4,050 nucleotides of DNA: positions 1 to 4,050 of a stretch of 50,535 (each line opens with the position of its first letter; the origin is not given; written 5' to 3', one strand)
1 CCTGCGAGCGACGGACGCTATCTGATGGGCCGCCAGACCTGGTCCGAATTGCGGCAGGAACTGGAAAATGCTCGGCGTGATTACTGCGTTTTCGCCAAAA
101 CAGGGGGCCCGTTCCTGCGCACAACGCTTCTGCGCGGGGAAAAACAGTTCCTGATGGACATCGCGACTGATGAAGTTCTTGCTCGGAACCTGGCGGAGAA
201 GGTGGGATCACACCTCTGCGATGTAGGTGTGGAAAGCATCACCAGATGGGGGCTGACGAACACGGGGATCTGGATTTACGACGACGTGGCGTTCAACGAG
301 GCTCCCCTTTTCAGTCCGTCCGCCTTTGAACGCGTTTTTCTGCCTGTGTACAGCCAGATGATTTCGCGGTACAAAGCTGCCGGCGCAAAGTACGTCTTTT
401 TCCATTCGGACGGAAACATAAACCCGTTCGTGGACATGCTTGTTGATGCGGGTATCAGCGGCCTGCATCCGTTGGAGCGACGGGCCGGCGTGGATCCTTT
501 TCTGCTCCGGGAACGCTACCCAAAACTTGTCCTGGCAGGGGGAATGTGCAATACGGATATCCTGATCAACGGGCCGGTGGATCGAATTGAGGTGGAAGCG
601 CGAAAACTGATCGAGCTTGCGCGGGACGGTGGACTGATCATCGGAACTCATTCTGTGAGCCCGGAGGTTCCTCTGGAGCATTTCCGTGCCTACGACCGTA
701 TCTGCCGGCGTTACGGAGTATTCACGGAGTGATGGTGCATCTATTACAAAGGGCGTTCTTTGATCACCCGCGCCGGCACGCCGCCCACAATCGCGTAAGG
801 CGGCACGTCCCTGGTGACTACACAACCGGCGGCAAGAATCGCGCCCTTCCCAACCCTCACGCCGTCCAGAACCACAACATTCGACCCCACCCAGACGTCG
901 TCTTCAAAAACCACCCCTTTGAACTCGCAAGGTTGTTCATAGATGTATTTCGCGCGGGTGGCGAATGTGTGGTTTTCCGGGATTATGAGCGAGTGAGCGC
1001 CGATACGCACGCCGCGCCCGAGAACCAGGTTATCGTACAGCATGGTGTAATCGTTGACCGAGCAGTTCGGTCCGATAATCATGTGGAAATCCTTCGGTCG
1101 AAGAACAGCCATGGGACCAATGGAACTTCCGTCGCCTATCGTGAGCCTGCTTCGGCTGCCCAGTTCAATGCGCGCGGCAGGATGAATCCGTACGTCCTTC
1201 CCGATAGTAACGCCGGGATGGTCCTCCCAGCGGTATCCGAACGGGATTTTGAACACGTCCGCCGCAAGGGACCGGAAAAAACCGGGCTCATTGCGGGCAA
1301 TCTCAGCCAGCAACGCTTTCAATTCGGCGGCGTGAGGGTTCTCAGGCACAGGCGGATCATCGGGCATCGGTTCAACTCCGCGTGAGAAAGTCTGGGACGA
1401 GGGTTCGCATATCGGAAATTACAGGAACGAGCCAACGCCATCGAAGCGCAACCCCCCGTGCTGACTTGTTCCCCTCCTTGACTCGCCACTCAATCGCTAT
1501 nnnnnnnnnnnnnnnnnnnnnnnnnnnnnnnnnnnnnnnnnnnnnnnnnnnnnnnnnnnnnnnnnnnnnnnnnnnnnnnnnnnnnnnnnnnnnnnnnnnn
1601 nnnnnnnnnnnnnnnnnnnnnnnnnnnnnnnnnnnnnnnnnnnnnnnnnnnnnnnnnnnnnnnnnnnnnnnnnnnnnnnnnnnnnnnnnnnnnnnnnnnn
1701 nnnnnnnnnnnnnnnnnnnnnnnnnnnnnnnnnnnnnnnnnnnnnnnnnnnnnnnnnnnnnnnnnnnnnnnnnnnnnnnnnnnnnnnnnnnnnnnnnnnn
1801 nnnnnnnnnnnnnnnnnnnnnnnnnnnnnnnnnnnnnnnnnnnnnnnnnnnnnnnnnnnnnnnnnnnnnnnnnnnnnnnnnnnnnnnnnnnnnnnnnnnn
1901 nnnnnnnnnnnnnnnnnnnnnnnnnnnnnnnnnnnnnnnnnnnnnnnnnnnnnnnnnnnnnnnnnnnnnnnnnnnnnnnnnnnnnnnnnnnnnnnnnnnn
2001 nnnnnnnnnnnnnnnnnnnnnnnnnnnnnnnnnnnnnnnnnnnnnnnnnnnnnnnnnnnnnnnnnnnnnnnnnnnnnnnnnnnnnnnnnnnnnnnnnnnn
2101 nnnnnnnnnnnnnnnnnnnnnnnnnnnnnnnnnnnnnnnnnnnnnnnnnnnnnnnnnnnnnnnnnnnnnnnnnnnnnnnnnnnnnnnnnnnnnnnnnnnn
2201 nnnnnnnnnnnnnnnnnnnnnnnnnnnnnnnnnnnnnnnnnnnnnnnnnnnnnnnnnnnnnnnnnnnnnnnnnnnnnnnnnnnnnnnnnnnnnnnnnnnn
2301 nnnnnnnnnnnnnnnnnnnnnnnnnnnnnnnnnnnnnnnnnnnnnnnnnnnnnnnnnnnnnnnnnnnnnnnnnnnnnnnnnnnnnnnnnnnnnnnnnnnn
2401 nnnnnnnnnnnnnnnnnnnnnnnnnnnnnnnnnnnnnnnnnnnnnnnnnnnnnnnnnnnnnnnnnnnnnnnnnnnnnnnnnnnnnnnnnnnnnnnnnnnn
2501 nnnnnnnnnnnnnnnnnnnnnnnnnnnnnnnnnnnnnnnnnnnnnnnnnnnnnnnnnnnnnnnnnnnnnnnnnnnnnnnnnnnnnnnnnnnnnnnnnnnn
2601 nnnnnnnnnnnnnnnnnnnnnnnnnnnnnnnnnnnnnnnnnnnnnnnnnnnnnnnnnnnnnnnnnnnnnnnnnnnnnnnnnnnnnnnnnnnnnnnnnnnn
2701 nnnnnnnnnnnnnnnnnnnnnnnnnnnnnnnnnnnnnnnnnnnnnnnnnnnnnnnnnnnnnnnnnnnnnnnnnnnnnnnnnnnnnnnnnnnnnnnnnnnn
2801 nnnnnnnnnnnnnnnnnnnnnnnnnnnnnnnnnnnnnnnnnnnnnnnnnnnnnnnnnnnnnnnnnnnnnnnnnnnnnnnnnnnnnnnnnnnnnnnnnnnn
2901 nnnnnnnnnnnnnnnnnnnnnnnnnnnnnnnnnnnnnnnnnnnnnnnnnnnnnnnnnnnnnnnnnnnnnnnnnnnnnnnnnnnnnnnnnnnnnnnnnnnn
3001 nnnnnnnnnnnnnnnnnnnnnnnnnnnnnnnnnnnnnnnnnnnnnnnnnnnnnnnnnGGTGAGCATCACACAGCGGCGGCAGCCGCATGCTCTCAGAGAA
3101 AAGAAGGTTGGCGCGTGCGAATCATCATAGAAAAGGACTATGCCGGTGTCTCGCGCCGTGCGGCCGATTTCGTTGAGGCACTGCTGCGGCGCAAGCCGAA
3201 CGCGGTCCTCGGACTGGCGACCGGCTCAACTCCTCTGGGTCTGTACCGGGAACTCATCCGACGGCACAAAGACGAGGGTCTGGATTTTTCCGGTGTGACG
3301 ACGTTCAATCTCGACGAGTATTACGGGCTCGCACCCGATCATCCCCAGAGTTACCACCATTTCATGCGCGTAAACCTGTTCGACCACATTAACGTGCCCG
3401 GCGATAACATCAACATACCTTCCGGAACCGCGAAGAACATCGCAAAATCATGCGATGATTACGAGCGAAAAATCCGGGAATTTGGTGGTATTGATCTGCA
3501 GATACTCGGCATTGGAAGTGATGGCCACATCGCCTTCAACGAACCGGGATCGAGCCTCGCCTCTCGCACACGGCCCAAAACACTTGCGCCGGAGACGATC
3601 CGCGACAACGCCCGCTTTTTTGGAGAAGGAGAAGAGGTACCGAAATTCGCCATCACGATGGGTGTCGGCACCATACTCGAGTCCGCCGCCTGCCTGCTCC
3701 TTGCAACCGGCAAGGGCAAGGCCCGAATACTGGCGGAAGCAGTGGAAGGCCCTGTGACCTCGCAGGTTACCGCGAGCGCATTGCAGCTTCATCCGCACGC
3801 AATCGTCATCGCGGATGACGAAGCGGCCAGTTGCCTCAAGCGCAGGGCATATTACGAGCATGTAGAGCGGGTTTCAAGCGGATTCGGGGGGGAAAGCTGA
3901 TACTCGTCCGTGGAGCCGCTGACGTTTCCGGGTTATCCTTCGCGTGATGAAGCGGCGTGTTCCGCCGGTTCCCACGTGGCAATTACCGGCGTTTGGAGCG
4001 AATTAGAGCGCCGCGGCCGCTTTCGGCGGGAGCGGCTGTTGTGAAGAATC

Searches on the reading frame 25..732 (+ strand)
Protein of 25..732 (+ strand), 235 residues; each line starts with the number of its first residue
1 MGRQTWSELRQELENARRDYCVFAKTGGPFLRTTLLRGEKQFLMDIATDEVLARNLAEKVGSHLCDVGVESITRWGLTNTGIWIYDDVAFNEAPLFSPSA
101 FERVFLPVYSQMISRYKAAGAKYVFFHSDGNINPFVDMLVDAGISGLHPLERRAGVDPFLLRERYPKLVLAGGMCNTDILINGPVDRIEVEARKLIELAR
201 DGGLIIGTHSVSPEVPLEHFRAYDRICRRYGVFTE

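Call 55: search_protein_families(library=pfam, proteins=[window:25-732:+], max_evalue=0.00001)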
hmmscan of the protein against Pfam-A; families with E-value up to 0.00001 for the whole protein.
window:25-732:+ (235 aa): 1 family
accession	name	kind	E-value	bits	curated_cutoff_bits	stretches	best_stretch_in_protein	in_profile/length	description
PF01208.23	URO-D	-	3.6e-11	43.1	23.9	1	19-229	136-345/346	Uroporphyrinogen decarboxylase (URO-D)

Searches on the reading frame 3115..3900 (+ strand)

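Call 55: search_protein_families(library=pfam, proteins=[window:3115-3900:+], max_evalue=0.00001)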
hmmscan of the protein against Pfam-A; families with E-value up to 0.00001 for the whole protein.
window:3115-3900:+ (261 aa): 1 family
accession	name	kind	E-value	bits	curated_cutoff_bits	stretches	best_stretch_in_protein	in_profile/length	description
PF01182.26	Glucosamine_iso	-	2.4e-24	86.9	27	1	13-223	11-216/225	Glucosamine-6-phosphate isomerases/6-phosphogluconolactonase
